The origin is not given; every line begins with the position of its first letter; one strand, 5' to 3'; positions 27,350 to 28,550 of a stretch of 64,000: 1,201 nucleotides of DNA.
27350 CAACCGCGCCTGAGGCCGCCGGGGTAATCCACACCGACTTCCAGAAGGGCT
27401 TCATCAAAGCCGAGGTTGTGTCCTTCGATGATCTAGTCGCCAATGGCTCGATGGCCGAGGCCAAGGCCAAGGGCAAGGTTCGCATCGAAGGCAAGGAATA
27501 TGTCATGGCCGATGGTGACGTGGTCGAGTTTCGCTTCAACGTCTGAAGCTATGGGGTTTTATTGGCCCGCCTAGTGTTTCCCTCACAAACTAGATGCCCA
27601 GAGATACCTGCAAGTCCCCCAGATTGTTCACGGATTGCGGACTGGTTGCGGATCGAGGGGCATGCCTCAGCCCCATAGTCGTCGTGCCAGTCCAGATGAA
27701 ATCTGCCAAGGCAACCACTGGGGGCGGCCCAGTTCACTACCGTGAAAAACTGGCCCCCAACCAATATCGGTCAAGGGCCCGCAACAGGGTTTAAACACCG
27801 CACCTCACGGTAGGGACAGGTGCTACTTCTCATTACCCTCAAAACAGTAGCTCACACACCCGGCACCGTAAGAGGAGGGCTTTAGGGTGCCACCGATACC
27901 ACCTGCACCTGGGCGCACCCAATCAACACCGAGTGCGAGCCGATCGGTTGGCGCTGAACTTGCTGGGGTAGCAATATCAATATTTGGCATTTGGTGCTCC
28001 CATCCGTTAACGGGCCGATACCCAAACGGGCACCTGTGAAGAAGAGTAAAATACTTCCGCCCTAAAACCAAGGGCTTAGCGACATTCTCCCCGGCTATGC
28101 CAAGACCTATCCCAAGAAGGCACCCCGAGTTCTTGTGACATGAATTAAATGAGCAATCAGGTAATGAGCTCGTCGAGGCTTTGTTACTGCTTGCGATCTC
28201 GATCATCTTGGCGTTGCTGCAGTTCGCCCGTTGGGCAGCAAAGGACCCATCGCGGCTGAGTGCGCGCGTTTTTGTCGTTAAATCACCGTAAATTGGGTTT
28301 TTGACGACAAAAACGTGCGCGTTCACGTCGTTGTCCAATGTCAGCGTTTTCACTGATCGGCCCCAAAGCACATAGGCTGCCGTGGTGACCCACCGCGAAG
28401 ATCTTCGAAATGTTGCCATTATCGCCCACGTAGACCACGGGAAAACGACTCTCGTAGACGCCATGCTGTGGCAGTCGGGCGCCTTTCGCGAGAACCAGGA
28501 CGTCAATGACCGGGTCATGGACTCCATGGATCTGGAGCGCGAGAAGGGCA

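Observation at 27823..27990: Unrecognised 55-aa protein: type member of a dispersed small-ORF paralog family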

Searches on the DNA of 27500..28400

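Call 9: search_rna_families(source=window, start=27500, end=28400, threshold=evalue, max_evalue=10)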
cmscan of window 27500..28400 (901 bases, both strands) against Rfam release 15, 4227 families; matches with E-value up to 10: 6.
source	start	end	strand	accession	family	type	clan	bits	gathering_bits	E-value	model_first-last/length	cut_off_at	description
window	28259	28325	+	RF03697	mir-722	Gene; miRNA;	-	23.3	81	0.076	1-67/67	no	mir-722 microRNA precursor family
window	28266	28316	+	RF01925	MIR1428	Gene; miRNA;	-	16.6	79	5.8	1-110/110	no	MIR1428 microRNA precursor family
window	28292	28339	+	RF04045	mir-2147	Gene; miRNA;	-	16.1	80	4.3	1-85/85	no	mir-2147 microRNA precursor family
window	27753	27817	-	RF00031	SECIS_1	Cis-reg;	-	15.6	35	9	1-64/64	no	Selenocysteine insertion sequence 1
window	27685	27766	+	RF00392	SNORA5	Gene; snRNA; snoRNA; HACA-box;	CL00024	15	30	2.3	1-134/134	no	Small nucleolar RNA SNORA5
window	28009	28067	-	RF02042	HOTTIP_3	Gene; lncRNA;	-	8.7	50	1.5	1-353/353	no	HOXA transcript at the distal tip, conserved region 3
